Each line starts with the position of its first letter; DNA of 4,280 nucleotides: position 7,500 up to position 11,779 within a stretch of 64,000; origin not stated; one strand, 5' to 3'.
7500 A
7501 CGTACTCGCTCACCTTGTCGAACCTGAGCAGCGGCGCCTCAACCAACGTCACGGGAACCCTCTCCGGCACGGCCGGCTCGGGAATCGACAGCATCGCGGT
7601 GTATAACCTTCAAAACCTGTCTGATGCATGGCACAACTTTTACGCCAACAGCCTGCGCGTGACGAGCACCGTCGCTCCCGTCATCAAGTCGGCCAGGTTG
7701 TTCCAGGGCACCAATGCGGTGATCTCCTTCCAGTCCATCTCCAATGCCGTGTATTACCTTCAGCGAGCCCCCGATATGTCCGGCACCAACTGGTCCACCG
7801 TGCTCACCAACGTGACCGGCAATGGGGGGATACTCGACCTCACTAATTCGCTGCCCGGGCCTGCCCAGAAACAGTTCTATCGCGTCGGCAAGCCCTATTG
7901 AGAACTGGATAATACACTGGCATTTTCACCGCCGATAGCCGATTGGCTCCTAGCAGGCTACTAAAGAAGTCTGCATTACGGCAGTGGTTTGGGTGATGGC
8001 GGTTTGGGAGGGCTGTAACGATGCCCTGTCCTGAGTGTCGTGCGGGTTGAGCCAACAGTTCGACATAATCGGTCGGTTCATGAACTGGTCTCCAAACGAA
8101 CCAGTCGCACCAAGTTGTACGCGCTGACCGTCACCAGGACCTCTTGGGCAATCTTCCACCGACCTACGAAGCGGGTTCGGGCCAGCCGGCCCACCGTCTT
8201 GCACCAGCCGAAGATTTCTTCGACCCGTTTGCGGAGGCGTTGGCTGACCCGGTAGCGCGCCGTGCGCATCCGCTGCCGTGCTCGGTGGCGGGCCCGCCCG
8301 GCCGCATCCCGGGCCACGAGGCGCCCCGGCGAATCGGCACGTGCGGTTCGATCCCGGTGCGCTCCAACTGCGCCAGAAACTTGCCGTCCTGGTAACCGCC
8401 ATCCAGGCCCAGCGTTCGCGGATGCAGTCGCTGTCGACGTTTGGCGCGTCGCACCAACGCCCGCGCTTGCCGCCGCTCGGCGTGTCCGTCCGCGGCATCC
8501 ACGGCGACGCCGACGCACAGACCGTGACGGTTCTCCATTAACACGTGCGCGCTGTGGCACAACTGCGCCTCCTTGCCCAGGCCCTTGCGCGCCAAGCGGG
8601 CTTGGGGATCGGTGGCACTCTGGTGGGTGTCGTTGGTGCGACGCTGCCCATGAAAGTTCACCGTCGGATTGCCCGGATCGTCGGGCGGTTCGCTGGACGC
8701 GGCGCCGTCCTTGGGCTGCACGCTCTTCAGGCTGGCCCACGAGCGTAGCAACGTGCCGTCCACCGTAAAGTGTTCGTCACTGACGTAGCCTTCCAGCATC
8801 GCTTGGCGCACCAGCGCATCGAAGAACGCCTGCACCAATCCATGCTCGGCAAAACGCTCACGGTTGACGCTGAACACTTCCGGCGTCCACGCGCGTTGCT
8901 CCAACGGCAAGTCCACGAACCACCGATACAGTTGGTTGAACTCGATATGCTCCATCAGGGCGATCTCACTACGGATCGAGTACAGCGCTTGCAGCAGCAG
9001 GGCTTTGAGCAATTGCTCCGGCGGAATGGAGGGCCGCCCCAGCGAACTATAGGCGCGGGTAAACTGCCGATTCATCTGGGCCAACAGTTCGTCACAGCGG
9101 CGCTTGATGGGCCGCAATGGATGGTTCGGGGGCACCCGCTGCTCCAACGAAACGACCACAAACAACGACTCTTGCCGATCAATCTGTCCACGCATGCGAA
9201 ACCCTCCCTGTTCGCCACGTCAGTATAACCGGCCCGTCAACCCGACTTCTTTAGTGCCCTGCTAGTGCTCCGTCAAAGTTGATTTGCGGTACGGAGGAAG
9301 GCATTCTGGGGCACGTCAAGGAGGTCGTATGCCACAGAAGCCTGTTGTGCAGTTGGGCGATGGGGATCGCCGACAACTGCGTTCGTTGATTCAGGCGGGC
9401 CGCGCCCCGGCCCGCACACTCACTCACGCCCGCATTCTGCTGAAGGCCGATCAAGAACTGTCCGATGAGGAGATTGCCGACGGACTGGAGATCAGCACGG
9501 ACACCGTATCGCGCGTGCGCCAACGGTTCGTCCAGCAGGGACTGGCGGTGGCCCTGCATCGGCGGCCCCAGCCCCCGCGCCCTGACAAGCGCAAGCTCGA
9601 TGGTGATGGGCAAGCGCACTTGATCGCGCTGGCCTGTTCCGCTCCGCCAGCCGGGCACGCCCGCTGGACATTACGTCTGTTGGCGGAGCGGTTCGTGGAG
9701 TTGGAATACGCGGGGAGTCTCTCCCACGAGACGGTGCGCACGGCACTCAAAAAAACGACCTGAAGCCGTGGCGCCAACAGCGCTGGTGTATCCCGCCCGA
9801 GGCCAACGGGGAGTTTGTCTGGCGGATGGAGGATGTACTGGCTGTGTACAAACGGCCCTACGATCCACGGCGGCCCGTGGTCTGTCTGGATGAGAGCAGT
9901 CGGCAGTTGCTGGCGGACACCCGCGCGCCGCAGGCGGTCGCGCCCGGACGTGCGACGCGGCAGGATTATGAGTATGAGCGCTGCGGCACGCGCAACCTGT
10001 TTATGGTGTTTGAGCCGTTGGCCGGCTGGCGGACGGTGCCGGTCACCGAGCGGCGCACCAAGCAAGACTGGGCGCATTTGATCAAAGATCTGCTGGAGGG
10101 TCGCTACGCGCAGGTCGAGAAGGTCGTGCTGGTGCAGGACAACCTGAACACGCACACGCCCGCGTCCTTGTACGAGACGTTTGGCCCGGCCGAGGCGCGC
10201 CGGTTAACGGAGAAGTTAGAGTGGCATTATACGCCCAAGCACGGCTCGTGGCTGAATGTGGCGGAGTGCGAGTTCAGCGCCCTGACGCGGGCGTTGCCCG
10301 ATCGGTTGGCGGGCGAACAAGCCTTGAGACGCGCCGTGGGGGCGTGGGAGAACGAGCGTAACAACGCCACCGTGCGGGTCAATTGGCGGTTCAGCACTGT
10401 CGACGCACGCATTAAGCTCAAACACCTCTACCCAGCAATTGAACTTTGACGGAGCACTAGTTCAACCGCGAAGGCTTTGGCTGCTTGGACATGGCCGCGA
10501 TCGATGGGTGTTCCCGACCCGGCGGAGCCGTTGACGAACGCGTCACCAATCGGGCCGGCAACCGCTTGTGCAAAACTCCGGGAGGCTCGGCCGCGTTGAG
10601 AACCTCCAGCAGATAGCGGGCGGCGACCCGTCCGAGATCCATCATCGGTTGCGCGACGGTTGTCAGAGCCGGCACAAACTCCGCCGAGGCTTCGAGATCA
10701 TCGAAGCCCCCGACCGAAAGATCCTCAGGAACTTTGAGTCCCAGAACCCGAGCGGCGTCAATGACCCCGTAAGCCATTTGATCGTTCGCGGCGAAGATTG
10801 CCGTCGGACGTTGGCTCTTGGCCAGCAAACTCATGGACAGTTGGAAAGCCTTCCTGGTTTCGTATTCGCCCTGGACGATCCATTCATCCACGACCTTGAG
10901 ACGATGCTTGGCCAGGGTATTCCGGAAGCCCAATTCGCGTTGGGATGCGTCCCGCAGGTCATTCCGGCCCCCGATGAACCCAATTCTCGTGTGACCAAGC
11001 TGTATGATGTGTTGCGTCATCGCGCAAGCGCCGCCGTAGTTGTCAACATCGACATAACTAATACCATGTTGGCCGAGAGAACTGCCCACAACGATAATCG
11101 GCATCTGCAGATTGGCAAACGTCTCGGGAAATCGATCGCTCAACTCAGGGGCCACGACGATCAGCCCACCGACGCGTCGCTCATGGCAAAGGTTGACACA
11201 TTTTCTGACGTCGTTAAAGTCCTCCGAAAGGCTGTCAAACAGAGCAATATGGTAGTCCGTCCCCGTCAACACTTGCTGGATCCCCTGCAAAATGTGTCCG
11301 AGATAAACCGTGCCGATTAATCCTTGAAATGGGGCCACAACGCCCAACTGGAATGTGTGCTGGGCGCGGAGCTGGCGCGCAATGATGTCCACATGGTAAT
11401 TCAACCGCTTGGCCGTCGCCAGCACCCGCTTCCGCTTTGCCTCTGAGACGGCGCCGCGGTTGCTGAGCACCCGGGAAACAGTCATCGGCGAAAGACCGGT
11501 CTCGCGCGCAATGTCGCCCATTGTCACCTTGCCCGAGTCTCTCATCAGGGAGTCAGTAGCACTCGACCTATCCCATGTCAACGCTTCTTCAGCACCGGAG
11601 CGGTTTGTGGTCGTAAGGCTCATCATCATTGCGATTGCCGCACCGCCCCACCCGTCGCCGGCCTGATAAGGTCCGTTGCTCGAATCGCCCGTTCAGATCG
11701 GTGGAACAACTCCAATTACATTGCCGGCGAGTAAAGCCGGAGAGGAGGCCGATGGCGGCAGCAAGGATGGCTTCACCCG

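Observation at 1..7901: Uncharacterised ~230-aa module present three times (GH5 C-terminus and a tandem pair in a 579-aa secreted protein), each architecture ending in the same ...QFYR domain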

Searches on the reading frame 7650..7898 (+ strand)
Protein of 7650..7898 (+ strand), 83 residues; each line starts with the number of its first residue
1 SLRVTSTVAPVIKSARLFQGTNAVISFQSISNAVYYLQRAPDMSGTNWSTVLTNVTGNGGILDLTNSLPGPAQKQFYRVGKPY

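Call 19: find_homologous_proteins(query=window:7650-7898:+, max_evalue=0.001)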
Query window:7650-7898:+ (83 aa): 2 proteins with E <= 0.001 among 3 candidates.
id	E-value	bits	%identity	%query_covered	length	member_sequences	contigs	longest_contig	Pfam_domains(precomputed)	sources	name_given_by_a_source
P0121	2.1e-43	163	95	96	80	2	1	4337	-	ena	-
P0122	3.6e-24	102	94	60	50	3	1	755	-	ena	-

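Call 22: find_homologous_proteins(query=A3, max_evalue=0.001)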
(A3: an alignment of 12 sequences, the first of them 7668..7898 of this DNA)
Query A3 (12 sequences) (77 aa, profile of the alignment): 39 proteins with E <= 0.001 among 276 candidates.
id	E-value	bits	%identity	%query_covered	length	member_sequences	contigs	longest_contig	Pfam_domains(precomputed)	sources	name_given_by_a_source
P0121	2.1e-26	110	96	100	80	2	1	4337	-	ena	-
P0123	7.0e-23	98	37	87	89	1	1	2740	-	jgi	-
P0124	1.2e-22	98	40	88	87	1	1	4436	-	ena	-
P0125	5.8e-17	79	36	94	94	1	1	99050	-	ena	-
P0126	4.1e-16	77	35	94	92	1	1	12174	-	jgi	jgi:hypothetical protein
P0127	8.1e-15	72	37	78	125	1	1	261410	-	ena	-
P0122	9.1e-14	69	94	65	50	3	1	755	-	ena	-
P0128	3.3e-13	67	31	94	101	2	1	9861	-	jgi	jgi:hypothetical protein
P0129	3.4e-11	61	32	88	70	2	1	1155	-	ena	-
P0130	5.6e-11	60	-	-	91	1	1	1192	-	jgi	jgi:hypothetical protein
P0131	8.7e-10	56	30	78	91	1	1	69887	-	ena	-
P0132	2.5e-9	55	32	95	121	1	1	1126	-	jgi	jgi:hypothetical protein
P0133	3.7e-9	54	32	88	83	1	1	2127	-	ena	-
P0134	1.1e-7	49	31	78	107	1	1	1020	-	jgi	jgi:hypothetical protein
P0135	1.7e-7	49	38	64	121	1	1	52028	-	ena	-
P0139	1.5e-6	46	-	-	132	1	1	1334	PF18884.6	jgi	jgi:hypothetical protein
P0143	5.2e-6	44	-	-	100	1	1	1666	-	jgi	jgi:hypothetical protein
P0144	5.9e-6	44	-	-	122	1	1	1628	PF18884.6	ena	-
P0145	7.8e-6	44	-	-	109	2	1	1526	PF18884.6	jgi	jgi:hypothetical protein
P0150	3.4e-5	42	-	-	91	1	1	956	-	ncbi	-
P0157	1.3e-4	40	-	-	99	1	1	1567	-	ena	-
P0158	8.7e-4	37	-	-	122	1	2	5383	-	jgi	jgi:hypothetical protein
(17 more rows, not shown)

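Call 60: predict_structure(alignment_id=A6)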
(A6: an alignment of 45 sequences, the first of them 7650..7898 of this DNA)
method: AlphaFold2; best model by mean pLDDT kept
length: 83 residues; sequences in the alignment: 45
mean_pLDDT: 84.1   pTM: 0.70
mean pLDDT of the five models: 84.1, 82.9, 82.2, 82.1, 79.8
residues with pLDDT >= 90: 41; 70-90: 29; 50-70: 13; < 50: 0
segments of 3 or more residues with pLDDT < 50: none
pLDDT, mean of each block of 10 residues (from residue 1): 61 87 92 91 84 93 88 80 72
secondary structure, 60 per line:
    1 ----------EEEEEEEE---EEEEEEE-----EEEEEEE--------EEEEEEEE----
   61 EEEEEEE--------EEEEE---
elements in order: E11-18 E22-28 E34-40 E49-56 E61-67 E76-80
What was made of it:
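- On Fibronectin type III domain, considered for the FYR domain: The AF2 model has pLDDT 84 and six strands (call 60).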

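Call 64: fold_search(model_id=the predicted structure, library=pdb)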
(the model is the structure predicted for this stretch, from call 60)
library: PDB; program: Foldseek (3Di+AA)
matches with E <= 10: 1379; with E <= 0.001: 0
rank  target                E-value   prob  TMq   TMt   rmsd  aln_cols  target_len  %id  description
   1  7skp_A                2.1e-02  0.99  0.44  0.48   4.7        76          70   14  De novo synthetic protein DIG14 (tetragonal space group) (released 2022-10-12)
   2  7skp_B                3.3e-02  0.99  0.45  0.48   4.9        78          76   14  De novo synthetic protein DIG14 (tetragonal space group) (released 2022-10-12)
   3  3b83_D                4.9e-02  1.00  0.55  0.51   3.4        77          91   21  Computer-Based Redesign of a beta Sandwich Protein Suggests that Extensive Negative Design Is Not Required for De Novo (released 2008-11-04)
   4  4u3h                  5.2e-02  0.75  0.36  0.31  14.7       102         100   11  Crystal structure of FN3con (released 2015-02-11)
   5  8f0h_D                5.5e-02  0.99  0.50  0.44   4.3        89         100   16  Structure of SARS-CoV-2 spike with antibody Fabs 2A10 and 1H2 (Local refinement of the RBD and Fabs 1H2 and 2A10) (released 2023-05-03)
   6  6msv_C                6.1e-02  1.00  0.52  0.51   4.2        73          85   15  Structure of the 6th type III domain from human fibronectin (released 2019-10-23)
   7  3b83_H                6.8e-02  1.00  0.56  0.50   3.3        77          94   21  Computer-Based Redesign of a beta Sandwich Protein Suggests that Extensive Negative Design Is Not Required for De Novo (released 2008-11-04)
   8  4zxe_C                7.2e-02  0.87  0.41  0.28  11.2        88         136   24  X-ray crystal structure of chitosan-binding module 1 derived from chitosanase/glucanase from Paenibacillus sp. IK-5. (released 2016-04-13)
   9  4zxe_A                7.2e-02  0.85  0.41  0.28  11.2        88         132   24  X-ray crystal structure of chitosan-binding module 1 derived from chitosanase/glucanase from Paenibacillus sp. IK-5. (released 2016-04-13)
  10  3b83_A                7.6e-02  0.80  0.40  0.37  10.9        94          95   19  Computer-Based Redesign of a beta Sandwich Protein Suggests that Extensive Negative Design Is Not Required for De Novo (released 2008-11-04)
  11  4hsa_F                8.0e-02  0.99  0.54  0.20   4.8        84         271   13  Structure of interleukin 17a in complex with il17ra receptor (released 2013-05-22)
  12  3b83_C                8.0e-02  0.98  0.52  0.45   4.2        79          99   19  Computer-Based Redesign of a beta Sandwich Protein Suggests that Extensive Negative Design Is Not Required for De Novo (released 2008-11-04)
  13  3n1g_D                8.5e-02  1.00  0.67  0.58   2.5        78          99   13  Crystal structure of DhhN bound to BOCFn3 (released 2010-06-02)
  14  3b83_B                8.5e-02  1.00  0.58  0.53   3.4        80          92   20  Computer-Based Redesign of a beta Sandwich Protein Suggests that Extensive Negative Design Is Not Required for De Novo (released 2008-11-04)
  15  4zy9_A                8.5e-02  0.89  0.42  0.29   9.3        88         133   22  X-ray crystal structure of selenomethionine-labelled V110M mutant of chitosan-binding module 1 derived from chitosanas (released 2016-04-13)
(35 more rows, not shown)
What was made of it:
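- On Fibronectin type III domain, considered for the FYR domain: The best Foldseek hits are Fn3 domains with TM up to 0.6-0.7, but all have E >= 0.02 (call 64).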

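Call 82: search_protein_families(library=pfam, alignment_id=A6, max_evalue=1)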
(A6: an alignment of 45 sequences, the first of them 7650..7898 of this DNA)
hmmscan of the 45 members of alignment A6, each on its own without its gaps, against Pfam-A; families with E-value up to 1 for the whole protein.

A. member 1, window:7650-7898:+ (83 aa): 0 families

B. families by the number of members that match (of 45 scanned): 15 families
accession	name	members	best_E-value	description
PF18884.5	TSP3_bac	6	5.4e-07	Bacterial TSP3 repeat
PF17963.7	Big_9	2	2.9e-12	Bacterial Ig domain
PF18682.6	PilA4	2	0.0069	Pilin A4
PF10600.14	PDZ_assoc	2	0.033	PDZ-associated domain of NMDA receptors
PF17892.7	Cadherin_5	1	1.9e-06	Cadherin-like domain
PF19076.6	CshA_repeat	1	0.0021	Surface adhesin CshA repetitive domain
PF08659.16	KR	1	0.012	KR domain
PF25783.1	BigA_beta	1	0.043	BigA beta sandwich domain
PF00054.30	Laminin_G_1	1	0.055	Laminin G domain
PF17753.7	Ig_mannosidase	1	0.082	Ig-fold domain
PF00036.39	EF-hand_1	1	0.098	EF hand domain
PF25706.1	HCMV_UL116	1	0.13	Human cytomegalovirus UL116 protein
PF05136.18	Phage_portal_2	1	0.15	Phage portal protein, lambda family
PF18717.6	CxC4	1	0.17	CxC4 like cysteine cluster associated with KDZ transposases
PF16403.11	Bact_surface_Ig-like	1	0.17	Bacterial surface protein, Ig-like domain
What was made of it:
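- On Fibronectin type III domain, considered for the FYR domain: There is no Pfam fn3 hit (call 82).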

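Call 83: search_protein_families(library=ncbifam, alignment_id=A6, max_evalue=1)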
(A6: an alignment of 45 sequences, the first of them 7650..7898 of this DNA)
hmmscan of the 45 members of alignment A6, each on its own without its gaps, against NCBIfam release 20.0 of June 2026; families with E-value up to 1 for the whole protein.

A. member 1, window:7650-7898:+ (83 aa): 1 family
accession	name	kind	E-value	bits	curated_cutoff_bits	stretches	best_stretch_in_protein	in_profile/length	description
TIGR01900.1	dapE-gram_pos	equivalog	0.099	11.5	304.2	1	13-61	178-227/351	succinyl-diaminopimelate desuccinylase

B. families by the number of members that match (of 45 scanned): 22 families
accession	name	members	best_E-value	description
NF042425.1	Amuc_1099_fam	6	8.6e-11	Amuc_1099 family pilus-like system protein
NF041762.1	diheme_GEGP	4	6.7e-05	GEGP motif-containing diheme protein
NF012211.1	tand_rpt_95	1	2.7e-10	tandem-95 repeat protein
TIGR04225.1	CshA_fibril_rpt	1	0.00032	fibrillar adhesin CshA-type repeat protein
NF045619.1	adhes_GNV_Cterm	1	0.00056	BapA/Bap/LapF family large adhesin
NF011778.0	PRK15241.1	1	0.017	putative fimbrial protein StaD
NF047441.1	Lepto_OmpL47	1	0.033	multi-beta-barrel domain surface protein OmpL47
NF000065.1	trim_DfrA3b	1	0.037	trimethoprim-resistant dihydrofolate reductase DfrA3b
NF010120.0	PRK13596.1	1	0.039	NADH-quinone oxidoreductase subunit NuoF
TIGR04212.1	GlyGly_RbtA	1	0.058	rhombotarget A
NF052644.1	T9SS_DNase_Rie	1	0.059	T9SS-dependent surface endonuclease, AS87_RS02955 family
NF038035.1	lactGalph_entA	1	0.062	lactococcin G-alpha/enterocin 1071A family bacteriocin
TIGR03181.1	PDH_E1_alph_x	1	0.062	pyruvate dehydrogenase (acetyl-transferring) E1 component subunit alpha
NF011075.0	PRK14505.1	1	0.072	bifunctional photosynthetic reaction center subunit L/M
NF009871.0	PRK13331.1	1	0.079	pantothenate kinase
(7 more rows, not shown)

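Call 85: search_protein_families(library=ncbifam, proteins=[P0144, P0139, P0145, P0134, P0158, P0143, P0157, P0131, P0150], max_evalue=0.01)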
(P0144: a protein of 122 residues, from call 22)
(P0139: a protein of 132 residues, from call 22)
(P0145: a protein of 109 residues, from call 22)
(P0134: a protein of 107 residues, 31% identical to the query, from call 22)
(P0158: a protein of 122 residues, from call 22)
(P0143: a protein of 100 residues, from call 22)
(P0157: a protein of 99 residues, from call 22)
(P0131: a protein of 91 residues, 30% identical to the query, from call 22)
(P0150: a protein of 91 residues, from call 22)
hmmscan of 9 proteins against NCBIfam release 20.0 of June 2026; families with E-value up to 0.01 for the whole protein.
P0144 (122 aa): 1 family
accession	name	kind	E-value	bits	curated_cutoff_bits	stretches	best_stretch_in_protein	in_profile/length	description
NF042425.1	Amuc_1099_fam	equivalog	2e-05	24.4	50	1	14-58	126-170/321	Amuc_1099 family pilus-like system protein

P0139 (132 aa): 2 families
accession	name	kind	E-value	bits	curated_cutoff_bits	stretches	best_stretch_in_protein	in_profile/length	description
NF042425.1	Amuc_1099_fam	equivalog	8.6e-11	42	50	1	23-61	125-163/321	Amuc_1099 family pilus-like system protein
NF041762.1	diheme_GEGP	equivalog_domain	6.7e-05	22.2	300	1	21-57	90-126/359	GEGP motif-containing diheme protein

P0145 (109 aa): 2 families
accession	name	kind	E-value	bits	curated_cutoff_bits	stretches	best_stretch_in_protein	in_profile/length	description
NF042425.1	Amuc_1099_fam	equivalog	1.7e-07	31.1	50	1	7-32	127-152/321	Amuc_1099 family pilus-like system protein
NF041762.1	diheme_GEGP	equivalog_domain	0.0053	16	300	1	7-33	94-120/359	GEGP motif-containing diheme protein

P0134 (107 aa): 1 family
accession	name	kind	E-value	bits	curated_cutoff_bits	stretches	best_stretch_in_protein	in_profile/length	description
NF042425.1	Amuc_1099_fam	equivalog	1.3e-05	25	50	1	5-48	127-170/321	Amuc_1099 family pilus-like system protein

P0158 (122 aa): 0 families

P0143 (100 aa): 0 families

P0157 (99 aa): 0 families

P0131 (91 aa): 0 families

P0150 (91 aa): 0 families
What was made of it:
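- Tried and rejected: I rejected this as a lead (calls 83, 85).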

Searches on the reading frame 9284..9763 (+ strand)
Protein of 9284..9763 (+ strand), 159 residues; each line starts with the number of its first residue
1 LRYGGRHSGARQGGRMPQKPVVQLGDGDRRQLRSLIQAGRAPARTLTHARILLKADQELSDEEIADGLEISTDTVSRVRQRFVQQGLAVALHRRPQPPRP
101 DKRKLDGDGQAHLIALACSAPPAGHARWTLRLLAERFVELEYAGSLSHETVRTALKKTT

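Call 88: search_protein_families(library=pfam, proteins=[window:9284-9763:+], max_evalue=0.01)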
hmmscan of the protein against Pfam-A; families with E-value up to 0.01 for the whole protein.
window:9284-9763:+ (159 aa): 5 families
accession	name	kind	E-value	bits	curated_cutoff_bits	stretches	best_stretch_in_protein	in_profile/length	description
PF13565.12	HTH_32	-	4.6e-19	69.2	33.7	1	74-155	1-73/73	Homeodomain-like domain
PF13551.12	HTH_29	-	2.2e-10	40.9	28.1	1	48-108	1-61/64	Winged helix-turn helix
PF13384.12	HTH_23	-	3.5e-06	27.1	24.6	1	49-88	8-47/50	Homeodomain-like domain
PF13518.12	HTH_28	-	0.00023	21.6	25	1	51-98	6-51/52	Helix-turn-helix domain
PF13545.12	HTH_Crp_2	-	0.0011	19.3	27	1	56-89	20-53/70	Crp-like helix-turn-helix domain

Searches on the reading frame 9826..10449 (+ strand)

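Call 88: search_protein_families(library=pfam, proteins=[window:9826-10449:+], max_evalue=0.01)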
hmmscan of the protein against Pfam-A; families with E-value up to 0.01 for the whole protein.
window:9826-10449:+ (207 aa): 1 family
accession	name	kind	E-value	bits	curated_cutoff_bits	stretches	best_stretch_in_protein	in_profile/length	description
PF13358.12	DDE_3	-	1.5e-22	80.4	28.6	1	17-159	1-135/146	DDE superfamily endonuclease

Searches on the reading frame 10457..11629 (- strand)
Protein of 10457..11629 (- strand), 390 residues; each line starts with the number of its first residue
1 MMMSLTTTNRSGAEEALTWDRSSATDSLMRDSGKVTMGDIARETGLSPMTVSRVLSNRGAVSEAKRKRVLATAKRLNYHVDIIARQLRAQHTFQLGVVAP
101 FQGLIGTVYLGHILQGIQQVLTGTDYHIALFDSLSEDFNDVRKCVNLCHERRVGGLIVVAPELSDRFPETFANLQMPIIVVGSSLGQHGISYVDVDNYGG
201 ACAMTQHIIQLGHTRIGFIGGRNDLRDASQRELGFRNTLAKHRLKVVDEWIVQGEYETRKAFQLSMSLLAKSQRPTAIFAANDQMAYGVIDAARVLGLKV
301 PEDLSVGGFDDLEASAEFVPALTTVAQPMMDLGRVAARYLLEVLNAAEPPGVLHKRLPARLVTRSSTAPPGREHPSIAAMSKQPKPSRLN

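Call 58: search_protein_families(library=pfam, proteins=[window:10457-11629:-], max_evalue=0.001)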
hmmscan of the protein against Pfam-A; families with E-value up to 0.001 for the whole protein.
window:10457-11629:- (390 aa): 4 families
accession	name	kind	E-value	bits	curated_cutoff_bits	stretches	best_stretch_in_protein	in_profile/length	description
PF13377.12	Peripla_BP_3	-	4.7e-38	131.3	26.5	1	206-367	2-167/167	Periplasmic binding protein-like domain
PF00532.27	Peripla_BP_1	-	9.4e-20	71.7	22.2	1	112-346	18-263/281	Periplasmic binding proteins and sugar binding domain of LacI family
PF00356.27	LacI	-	8.8e-15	54.7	27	1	36-79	1-44/46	Bacterial regulatory proteins, lacI family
PF13407.12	Peripla_BP_4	-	2.1e-13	50.9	35.1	1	176-346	81-256/258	Periplasmic binding protein domain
